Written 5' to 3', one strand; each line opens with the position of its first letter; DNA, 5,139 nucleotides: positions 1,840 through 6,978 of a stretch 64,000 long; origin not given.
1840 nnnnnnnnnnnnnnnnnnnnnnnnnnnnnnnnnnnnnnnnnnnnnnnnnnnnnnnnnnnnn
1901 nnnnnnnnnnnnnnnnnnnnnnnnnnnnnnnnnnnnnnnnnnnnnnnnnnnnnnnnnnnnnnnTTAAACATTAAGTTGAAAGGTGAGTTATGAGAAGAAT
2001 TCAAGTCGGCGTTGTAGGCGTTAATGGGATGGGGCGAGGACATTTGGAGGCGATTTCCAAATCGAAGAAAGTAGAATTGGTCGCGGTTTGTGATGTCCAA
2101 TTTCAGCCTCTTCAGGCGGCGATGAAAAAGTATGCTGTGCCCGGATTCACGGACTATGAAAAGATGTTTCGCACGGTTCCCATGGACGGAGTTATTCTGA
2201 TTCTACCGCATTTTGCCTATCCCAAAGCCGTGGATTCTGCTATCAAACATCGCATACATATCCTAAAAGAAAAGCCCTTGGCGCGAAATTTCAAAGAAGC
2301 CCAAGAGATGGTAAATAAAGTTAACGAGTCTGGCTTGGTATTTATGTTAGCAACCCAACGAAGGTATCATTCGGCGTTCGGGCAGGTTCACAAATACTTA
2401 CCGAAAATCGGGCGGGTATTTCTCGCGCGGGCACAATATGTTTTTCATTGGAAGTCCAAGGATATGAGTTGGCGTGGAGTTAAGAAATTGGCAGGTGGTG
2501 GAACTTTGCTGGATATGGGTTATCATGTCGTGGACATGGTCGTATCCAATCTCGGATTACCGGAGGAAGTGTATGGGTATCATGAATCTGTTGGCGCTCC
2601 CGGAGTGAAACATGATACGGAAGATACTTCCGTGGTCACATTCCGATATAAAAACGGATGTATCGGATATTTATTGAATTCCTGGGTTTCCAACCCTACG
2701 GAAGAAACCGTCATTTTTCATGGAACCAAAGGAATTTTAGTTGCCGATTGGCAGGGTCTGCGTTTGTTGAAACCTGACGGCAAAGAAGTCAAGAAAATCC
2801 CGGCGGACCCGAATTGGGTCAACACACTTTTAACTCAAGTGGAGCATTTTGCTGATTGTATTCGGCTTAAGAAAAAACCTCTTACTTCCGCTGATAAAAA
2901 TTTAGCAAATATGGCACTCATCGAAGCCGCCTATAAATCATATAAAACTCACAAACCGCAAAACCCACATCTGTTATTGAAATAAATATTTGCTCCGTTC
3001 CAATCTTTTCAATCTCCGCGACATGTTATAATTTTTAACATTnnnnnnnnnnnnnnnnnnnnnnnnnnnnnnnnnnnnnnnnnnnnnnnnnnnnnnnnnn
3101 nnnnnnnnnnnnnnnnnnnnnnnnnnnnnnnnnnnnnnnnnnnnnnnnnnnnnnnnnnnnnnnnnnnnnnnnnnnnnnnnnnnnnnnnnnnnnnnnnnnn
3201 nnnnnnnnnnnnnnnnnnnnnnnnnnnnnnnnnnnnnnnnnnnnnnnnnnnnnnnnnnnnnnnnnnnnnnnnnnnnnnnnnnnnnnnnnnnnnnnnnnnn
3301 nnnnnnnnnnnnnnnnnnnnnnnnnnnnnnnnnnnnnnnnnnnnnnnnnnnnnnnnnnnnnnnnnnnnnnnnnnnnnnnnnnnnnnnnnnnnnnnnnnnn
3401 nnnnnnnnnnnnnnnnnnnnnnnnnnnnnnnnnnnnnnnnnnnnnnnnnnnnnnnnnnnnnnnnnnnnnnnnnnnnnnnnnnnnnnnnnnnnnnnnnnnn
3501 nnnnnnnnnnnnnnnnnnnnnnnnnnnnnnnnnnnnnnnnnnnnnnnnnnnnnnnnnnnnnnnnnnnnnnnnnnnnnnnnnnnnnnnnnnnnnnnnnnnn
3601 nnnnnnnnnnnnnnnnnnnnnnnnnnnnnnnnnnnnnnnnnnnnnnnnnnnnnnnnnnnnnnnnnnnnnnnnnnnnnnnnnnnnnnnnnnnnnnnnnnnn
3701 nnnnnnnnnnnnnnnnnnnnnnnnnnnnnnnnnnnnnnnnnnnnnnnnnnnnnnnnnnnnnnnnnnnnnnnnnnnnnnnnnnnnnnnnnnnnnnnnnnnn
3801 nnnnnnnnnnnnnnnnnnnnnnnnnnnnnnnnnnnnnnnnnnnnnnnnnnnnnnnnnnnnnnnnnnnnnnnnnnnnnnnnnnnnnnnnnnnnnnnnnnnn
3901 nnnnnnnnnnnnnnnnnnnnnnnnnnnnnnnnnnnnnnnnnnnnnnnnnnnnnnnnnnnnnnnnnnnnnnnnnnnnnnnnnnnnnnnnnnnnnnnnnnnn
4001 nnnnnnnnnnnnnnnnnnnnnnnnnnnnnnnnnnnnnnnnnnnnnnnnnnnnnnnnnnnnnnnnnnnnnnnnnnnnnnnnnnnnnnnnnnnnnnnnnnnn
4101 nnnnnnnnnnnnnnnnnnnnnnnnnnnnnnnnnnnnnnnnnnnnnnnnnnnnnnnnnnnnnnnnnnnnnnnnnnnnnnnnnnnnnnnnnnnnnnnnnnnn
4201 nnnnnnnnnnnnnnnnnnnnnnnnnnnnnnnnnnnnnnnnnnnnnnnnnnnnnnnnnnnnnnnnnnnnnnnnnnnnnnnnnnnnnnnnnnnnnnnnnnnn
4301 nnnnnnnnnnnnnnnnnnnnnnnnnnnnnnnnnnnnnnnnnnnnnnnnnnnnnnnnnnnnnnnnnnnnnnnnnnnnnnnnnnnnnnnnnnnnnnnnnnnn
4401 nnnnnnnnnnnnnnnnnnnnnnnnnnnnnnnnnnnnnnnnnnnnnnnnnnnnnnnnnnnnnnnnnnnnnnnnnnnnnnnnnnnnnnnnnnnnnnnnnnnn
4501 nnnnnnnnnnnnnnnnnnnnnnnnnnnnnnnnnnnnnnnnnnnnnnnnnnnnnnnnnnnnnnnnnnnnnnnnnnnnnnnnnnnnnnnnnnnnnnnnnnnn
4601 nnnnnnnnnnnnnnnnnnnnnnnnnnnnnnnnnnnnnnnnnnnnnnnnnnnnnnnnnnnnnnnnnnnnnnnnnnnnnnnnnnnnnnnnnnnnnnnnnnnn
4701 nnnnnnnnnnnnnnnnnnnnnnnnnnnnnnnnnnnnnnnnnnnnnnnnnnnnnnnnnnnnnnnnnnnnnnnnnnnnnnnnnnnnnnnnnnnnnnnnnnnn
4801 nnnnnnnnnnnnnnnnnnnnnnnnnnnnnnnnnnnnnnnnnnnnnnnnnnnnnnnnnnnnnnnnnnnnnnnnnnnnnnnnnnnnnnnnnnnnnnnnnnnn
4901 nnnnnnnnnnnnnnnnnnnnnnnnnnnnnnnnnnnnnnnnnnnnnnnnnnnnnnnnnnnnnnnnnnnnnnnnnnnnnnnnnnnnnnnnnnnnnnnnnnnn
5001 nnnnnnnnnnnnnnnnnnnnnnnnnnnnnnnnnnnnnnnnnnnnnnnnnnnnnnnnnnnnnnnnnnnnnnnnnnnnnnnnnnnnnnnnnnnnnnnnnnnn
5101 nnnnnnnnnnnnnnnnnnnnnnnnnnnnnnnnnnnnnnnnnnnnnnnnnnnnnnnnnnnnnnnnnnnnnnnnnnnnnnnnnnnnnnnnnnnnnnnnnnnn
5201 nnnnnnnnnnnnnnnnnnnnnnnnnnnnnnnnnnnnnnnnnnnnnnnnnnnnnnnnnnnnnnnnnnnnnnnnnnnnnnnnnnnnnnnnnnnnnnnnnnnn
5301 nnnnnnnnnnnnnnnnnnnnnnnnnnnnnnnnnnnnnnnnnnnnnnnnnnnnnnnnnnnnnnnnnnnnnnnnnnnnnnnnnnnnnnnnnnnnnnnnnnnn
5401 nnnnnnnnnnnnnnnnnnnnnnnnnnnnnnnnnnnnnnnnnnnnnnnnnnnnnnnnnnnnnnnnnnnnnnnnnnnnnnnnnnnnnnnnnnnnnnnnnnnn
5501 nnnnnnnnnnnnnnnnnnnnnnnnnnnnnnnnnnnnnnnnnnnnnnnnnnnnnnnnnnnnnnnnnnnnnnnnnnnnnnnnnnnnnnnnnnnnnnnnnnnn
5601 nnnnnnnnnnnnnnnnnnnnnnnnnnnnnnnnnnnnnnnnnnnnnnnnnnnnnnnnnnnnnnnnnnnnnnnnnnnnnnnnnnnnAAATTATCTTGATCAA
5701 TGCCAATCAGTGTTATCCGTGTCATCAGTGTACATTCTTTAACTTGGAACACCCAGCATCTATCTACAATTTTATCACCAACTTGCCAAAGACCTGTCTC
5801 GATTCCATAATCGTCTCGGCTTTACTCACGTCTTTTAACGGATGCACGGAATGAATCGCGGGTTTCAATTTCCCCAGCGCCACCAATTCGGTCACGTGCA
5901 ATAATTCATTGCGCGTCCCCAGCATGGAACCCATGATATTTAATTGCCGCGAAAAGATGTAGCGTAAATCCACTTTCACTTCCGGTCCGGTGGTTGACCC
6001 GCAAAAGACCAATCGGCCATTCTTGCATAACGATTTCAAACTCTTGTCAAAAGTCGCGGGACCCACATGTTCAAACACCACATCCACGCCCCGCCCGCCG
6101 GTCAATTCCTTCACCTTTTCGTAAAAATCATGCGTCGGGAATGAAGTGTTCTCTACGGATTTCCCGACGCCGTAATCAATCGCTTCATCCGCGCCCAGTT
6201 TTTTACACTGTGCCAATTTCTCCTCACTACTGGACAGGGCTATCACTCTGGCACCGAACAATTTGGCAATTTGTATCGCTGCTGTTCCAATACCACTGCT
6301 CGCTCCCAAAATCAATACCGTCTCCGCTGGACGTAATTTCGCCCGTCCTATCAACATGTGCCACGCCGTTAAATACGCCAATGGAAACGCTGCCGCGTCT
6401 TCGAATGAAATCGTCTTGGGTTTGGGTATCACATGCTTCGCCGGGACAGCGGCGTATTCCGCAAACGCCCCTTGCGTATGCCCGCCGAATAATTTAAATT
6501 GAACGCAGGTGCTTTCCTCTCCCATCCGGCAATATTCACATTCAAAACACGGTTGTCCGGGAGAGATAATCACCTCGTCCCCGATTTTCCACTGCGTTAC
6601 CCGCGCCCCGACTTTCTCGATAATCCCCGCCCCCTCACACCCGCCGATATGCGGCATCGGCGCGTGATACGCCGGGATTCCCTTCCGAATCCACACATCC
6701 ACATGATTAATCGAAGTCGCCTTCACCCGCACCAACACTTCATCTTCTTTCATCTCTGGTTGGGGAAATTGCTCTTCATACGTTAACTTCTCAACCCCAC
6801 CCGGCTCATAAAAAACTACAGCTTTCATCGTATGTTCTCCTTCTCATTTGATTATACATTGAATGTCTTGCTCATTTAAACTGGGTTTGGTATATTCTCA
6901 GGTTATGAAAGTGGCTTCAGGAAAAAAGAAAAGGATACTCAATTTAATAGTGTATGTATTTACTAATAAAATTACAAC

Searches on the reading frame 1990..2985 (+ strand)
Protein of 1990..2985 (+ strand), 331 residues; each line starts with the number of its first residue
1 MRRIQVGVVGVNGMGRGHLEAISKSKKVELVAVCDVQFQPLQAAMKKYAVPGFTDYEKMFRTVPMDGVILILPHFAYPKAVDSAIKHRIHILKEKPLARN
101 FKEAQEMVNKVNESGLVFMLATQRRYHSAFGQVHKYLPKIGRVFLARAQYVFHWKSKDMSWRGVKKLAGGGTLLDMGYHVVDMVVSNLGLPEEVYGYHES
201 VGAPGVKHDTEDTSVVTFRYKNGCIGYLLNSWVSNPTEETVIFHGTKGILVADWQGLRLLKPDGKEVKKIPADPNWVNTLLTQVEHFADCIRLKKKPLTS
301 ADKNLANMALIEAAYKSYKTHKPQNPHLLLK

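Call 51: search_protein_families(library=ncbifam, proteins=[window:1990-2985:+], max_evalue=1e-8)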
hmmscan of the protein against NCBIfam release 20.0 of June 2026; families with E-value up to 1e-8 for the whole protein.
window:1990-2985:+ (331 aa): 7 families
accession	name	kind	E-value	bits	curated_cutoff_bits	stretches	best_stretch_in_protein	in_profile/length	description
TIGR04380.1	myo_inos_iolG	equivalog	3.4e-33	114.9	355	1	4-323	2-328/330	inositol 2-dehydrogenase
NF040723.1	UDP-GlcNAcDh_Arch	equivalog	1.7e-31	109.9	450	1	4-319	1-302/302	UDP-N-acetylglucosamine 3-dehydrogenase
NF052479.1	LevoglcsnDh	equivalog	5.7e-20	71.3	650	1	2-187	2-201/386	levoglucosan dehydrogenase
NF058561.1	BT_2158_fam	equivalog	2.2e-14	52.9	750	1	4-120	36-152/487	glycoside 3-dehydrogenase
NF058563.1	BT_2159_fam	equivalog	2.1e-10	40.1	650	1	4-128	1-129/350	disaccharide 3-dehydrogenase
NF008607.0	PRK11579.1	subfamily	5.7e-10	38.7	330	1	3-195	4-196/346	oxidoreductase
NF052679.1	InsChiInosDhIolG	equivalog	3.3e-09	36.2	540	1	4-137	3-140/343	bifunctional inositol 2-dehydrogenase/D-chiro-inositol 1-dehydrogenase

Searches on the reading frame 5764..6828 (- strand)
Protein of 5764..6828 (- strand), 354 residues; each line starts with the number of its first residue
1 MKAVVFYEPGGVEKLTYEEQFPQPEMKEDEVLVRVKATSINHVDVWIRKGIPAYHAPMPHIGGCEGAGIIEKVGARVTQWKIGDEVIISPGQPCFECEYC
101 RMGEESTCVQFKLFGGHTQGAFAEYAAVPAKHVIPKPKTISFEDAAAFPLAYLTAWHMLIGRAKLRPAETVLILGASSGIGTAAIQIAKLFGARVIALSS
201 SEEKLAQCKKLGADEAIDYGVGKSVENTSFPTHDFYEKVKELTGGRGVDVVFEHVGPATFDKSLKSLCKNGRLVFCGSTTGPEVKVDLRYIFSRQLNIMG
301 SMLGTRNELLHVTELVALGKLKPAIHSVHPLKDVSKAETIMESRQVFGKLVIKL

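Call 51: search_protein_families(library=ncbifam, proteins=[window:5764-6828:-], max_evalue=1e-8)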
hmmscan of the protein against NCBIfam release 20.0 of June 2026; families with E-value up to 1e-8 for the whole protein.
window:5764-6828:- (354 aa): 26 families (the best 25 are shown)
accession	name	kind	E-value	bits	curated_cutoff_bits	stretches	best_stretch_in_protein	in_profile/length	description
TIGR02824.1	quinone_pig3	subfamily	2.4e-72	243.7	296.8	2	118-353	90-324/325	putative NAD(P)H quinone oxidoreductase, PIG3 family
TIGR01751.1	crot-CoA-red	equivalog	5.6e-70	236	378.55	1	18-350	27-383/398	crotonyl-CoA carboxylase/reductase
NF010344.0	PRK13771.1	subfamily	6.1e-62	209.5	349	1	1-353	1-332/334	putative alcohol dehydrogenase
NF041172.1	AcrlCoa_red_Thmprot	equivalog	2.5e-55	187.7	500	1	1-353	1-333/334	acryloyl-CoA reductase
NF008024.0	PRK10754.1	subfamily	3.9e-43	147.7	348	2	118-349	91-322/327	NADPH:quinone reductase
NF006940.0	PRK09422.1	equivalog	5.3e-40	137.4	344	1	1-353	1-334/338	alcohol dehydrogenase AdhP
NF041097.1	keto_inos_dh_IolM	equivalog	1.2e-39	136.1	450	1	20-346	44-382/389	scyllo-inosose 3-dehydrogenase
NF003808.0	PRK05396.1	equivalog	1.7e-38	132.4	380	1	19-352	16-338/341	L-threonine 3-dehydrogenase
TIGR00692.1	tdh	equivalog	1.6e-36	126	458.35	1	21-352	16-338/340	L-threonine 3-dehydrogenase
TIGR03989.1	Rxyl_3153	subfamily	1.3e-34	120.1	440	1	25-318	23-330/370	NDMA-dependent alcohol dehydrogenase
TIGR02817.1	adh_fam_1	subfamily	5.2e-34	118.2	284.05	2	119-352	95-333/336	zinc-binding alcohol dehydrogenase family protein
TIGR03451.1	mycoS_dep_FDH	equivalog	2.5e-29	102.2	512.9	1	24-301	22-301/358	S-(hydroxymethyl)mycothiol dehydrogenase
NF007489.0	PRK10083.1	equivalog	5e-29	101.3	376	1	1-345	1-327/339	Zn-dependent oxidoreductase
NF047908.1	AldhRedAhr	equivalog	1.2e-27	96.7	470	1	20-341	20-322/335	NADPH-dependent aldehyde reductase Ahr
NF007642.0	PRK10309.1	equivalog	8.4e-27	94.3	550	1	1-218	1-211/347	galactitol-1-phosphate 5-dehydrogenase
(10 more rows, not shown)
